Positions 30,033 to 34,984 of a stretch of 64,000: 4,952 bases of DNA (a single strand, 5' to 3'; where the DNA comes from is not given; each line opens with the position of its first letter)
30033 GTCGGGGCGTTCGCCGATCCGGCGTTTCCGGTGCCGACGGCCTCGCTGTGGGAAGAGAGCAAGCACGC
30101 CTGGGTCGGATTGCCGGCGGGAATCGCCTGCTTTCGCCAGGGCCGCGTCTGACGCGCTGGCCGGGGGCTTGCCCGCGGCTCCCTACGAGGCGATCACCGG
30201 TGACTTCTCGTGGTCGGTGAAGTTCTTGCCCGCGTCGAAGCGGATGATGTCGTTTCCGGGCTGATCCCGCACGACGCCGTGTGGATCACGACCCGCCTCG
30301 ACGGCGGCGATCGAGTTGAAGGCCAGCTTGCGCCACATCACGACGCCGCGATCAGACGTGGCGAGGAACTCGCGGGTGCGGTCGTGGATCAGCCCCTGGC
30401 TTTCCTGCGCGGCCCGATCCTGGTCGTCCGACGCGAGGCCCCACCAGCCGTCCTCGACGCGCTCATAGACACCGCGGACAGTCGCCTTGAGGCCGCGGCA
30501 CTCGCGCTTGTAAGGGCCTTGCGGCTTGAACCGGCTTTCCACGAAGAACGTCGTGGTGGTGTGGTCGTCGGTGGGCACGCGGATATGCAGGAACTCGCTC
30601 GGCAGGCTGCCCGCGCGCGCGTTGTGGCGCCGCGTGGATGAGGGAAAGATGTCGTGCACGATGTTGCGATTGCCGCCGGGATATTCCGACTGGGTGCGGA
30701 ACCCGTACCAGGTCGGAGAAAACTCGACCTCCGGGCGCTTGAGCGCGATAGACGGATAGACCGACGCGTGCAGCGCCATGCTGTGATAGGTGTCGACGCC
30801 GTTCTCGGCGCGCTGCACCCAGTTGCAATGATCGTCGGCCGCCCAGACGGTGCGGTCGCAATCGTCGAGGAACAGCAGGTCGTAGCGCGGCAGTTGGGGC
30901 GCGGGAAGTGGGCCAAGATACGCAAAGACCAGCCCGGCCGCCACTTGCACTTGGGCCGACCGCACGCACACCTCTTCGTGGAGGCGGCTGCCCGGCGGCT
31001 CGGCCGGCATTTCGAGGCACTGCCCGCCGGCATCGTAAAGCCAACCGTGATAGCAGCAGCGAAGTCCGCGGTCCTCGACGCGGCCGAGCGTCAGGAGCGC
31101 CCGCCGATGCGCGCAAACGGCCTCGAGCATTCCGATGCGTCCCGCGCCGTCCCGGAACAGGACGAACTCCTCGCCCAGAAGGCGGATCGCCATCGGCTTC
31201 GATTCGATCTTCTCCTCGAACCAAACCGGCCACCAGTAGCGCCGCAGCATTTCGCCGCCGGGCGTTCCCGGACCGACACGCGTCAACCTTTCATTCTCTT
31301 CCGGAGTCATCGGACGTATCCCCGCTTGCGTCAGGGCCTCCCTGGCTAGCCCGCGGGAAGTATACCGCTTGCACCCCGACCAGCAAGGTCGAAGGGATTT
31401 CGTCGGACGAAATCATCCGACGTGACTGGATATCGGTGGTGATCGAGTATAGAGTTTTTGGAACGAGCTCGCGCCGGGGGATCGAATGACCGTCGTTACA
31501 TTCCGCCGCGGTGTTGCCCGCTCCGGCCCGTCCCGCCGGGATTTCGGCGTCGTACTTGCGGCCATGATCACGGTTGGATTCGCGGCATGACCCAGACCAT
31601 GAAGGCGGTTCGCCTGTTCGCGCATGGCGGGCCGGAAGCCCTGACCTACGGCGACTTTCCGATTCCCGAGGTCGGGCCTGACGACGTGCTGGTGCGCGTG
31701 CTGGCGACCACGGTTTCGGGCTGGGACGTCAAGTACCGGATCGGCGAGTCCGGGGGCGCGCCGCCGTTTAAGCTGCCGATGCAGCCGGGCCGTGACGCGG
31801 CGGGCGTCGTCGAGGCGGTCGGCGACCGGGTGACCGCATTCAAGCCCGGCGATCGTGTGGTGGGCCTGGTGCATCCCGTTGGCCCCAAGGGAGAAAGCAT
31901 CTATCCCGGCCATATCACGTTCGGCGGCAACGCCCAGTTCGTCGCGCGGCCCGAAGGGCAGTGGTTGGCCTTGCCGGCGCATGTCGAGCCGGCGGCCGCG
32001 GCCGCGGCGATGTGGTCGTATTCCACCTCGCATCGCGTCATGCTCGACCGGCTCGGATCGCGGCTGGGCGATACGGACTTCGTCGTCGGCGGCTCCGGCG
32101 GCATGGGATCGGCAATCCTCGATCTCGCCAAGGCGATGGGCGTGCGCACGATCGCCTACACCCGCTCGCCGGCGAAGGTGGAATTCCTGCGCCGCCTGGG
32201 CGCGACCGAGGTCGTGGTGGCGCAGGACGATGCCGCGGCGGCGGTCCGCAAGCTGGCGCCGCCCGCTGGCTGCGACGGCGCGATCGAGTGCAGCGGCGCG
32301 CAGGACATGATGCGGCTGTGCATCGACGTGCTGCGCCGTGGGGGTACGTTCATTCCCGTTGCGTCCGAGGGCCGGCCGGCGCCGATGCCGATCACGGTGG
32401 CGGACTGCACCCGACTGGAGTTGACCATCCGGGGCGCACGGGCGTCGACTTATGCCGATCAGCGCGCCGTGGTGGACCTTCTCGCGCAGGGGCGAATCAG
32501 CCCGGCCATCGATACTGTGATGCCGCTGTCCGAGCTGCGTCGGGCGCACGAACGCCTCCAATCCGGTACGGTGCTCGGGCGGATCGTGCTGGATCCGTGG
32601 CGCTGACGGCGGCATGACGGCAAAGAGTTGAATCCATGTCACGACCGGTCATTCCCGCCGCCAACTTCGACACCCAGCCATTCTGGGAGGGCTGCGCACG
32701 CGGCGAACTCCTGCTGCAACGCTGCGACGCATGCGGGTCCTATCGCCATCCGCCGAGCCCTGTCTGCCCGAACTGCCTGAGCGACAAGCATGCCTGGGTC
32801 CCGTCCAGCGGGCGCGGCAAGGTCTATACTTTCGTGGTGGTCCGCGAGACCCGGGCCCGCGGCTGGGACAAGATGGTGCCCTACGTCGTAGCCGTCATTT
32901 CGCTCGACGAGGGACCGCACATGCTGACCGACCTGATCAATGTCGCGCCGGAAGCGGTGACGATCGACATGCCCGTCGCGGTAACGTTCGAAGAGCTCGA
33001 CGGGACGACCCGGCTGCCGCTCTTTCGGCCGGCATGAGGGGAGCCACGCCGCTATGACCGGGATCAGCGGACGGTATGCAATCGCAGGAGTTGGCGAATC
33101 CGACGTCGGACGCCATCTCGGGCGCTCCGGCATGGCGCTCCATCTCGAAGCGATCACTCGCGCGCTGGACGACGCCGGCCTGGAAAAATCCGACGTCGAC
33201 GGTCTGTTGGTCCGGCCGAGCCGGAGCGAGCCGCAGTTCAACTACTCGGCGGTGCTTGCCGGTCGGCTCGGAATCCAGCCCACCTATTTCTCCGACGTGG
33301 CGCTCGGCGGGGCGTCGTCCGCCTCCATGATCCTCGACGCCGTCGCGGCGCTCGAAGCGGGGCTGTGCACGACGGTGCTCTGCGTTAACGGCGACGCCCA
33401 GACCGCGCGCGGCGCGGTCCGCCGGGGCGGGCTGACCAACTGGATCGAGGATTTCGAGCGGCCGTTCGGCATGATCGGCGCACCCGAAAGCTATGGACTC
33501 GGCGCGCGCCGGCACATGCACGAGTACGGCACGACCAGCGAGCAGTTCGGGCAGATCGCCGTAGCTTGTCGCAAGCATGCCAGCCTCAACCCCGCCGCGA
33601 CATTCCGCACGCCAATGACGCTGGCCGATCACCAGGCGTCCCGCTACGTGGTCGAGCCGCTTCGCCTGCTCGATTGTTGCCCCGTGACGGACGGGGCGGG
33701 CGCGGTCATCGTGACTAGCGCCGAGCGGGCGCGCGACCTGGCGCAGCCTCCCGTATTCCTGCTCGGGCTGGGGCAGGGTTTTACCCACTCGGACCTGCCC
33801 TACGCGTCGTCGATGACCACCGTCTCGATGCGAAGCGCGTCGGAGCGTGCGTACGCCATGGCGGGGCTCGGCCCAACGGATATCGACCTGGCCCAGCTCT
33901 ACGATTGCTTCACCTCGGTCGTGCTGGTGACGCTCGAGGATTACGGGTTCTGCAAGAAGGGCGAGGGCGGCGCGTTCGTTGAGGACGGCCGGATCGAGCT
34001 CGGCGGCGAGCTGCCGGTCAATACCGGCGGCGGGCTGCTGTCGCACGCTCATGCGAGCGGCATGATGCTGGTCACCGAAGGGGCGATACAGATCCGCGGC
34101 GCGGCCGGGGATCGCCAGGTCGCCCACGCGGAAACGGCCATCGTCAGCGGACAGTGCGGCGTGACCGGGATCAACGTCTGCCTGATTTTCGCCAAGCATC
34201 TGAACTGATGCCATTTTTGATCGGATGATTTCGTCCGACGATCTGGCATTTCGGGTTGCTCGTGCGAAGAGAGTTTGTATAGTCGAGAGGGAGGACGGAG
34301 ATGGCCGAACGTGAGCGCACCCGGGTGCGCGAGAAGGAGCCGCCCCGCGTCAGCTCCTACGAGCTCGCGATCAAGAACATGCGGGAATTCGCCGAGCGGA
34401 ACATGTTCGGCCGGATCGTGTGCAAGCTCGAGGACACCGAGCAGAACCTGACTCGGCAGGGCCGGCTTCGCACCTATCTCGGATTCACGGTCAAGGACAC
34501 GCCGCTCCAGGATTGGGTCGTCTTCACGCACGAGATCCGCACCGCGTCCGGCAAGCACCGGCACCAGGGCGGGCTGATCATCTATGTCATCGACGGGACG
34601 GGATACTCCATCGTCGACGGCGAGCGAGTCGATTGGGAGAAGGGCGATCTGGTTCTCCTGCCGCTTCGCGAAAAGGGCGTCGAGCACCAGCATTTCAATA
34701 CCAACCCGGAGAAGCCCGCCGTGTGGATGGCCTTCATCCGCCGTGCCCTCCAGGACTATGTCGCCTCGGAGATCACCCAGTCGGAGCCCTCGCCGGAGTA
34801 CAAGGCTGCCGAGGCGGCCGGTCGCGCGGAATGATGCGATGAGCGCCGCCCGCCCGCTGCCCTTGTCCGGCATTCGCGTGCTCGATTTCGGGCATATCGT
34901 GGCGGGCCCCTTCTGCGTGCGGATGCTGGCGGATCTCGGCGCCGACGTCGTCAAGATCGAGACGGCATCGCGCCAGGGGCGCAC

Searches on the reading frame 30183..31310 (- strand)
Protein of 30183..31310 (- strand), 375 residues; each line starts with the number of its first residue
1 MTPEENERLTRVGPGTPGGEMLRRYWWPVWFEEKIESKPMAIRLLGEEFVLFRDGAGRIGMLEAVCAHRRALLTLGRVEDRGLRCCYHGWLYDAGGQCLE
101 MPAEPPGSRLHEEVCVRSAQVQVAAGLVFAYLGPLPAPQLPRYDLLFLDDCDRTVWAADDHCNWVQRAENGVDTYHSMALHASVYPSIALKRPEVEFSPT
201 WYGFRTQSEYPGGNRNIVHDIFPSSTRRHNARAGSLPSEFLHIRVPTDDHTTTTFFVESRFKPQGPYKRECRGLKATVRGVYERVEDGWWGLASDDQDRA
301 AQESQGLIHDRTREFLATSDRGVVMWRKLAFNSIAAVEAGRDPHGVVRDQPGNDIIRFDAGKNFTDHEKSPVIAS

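Call 9: search_protein_families(library=pfam, proteins=[window:30183-31310:-], max_evalue=0.001)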
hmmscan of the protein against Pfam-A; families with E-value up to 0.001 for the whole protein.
window:30183-31310:- (375 aa): 2 families
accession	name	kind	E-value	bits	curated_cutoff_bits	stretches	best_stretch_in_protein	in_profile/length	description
PF00355.32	Rieske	-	2.2e-17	63.2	20.3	1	26-106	2-83/88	Rieske [2Fe-2S] domain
PF19301.5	LigXa_C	-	1.8e-08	34.3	27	1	296-358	208-271/304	LigXa C-terminal domain like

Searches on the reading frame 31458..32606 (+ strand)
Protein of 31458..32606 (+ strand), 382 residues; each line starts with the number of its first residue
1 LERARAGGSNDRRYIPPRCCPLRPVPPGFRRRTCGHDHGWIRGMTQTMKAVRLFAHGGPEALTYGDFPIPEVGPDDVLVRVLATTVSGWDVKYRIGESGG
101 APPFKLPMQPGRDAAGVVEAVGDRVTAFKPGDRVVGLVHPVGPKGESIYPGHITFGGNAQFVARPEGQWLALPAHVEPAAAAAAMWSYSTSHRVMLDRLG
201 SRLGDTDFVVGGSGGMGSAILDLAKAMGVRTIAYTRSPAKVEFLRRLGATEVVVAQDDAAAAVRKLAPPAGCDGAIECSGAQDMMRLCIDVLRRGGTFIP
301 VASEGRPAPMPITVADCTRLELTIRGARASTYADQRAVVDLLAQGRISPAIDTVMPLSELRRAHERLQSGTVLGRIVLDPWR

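Call 9: search_protein_families(library=pfam, proteins=[window:31458-32606:+], max_evalue=0.001)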
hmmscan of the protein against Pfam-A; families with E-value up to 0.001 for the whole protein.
window:31458-32606:+ (382 aa): 5 families
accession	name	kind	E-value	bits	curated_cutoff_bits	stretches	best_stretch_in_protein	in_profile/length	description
PF00107.32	ADH_zinc_N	-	2.8e-23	82.7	31.8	1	215-343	1-128/129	Zinc-binding dehydrogenase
PF13602.12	ADH_zinc_N_2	-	1.7e-16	61.8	27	1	247-378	1-134/134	Zinc-binding dehydrogenase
PF08240.17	ADH_N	-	2.3e-15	57.2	23.5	1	73-173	1-103/104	Alcohol dehydrogenase GroES-like domain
PF02826.25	2-Hacid_dh_C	-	0.00024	20.9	25.1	0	196-249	27-80/178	D-isomer specific 2-hydroxyacid dehydrogenase, NAD binding domain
PF13460.12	NAD_binding_10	-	0.00075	19.8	27.2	0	211-281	1-69/184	NAD(P)H-binding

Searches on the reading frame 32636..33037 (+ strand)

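Call 9: search_protein_families(library=pfam, proteins=[window:32636-33037:+], max_evalue=0.001)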
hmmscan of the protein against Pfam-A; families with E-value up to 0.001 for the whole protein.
window:32636-33037:+ (133 aa): 2 families
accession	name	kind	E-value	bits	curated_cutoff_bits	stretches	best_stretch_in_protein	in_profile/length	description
PF01796.24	OB_ChsH2_C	-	1.7e-21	76.4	27.1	1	54-119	1-65/65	ChsH2, C-terminal OB-fold domain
PF12172.15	zf-ChsH2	-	3.2e-14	52.8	23.2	1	17-52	1-36/37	ChsH2, rubredoxin-like zinc ribbon domain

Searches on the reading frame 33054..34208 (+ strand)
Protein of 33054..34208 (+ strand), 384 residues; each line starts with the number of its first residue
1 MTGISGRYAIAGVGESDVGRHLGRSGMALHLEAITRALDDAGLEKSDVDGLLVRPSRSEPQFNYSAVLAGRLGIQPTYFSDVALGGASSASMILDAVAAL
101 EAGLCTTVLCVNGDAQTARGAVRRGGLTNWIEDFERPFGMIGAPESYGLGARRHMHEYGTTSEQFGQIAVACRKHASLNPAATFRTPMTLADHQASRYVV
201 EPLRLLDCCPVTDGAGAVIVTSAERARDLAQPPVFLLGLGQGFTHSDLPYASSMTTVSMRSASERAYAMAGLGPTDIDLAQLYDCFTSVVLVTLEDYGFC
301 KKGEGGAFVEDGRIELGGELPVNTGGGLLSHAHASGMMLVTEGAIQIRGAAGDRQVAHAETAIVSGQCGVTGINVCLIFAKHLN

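Call 9: search_protein_families(library=pfam, proteins=[window:33054-34208:+], max_evalue=0.001)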
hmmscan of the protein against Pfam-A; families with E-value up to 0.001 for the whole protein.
window:33054-34208:+ (384 aa): 2 families
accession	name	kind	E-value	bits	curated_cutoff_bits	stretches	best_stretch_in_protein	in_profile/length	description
PF22691.2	Thiolase_C_1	-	5.3e-49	166.1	28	1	240-380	1-143/144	Thiolase C-terminal domain-like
PF00108.29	Thiolase_N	-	3.9e-07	30.2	26.4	1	29-223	26-259/260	Thiolase, N-terminal domain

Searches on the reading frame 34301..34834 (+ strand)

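Call 9: search_protein_families(library=pfam, proteins=[window:34301-34834:+], max_evalue=0.001)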
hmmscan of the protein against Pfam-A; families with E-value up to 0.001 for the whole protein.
window:34301-34834:+ (177 aa): 2 families
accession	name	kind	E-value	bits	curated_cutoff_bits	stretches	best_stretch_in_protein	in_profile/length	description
PF07883.17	Cupin_2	-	1.6e-11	44.2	27.2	1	81-144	9-68/70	Cupin domain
PF02311.25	AraC_binding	-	7.1e-06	26.2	21.1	1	81-121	14-54/135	AraC-like ligand binding domain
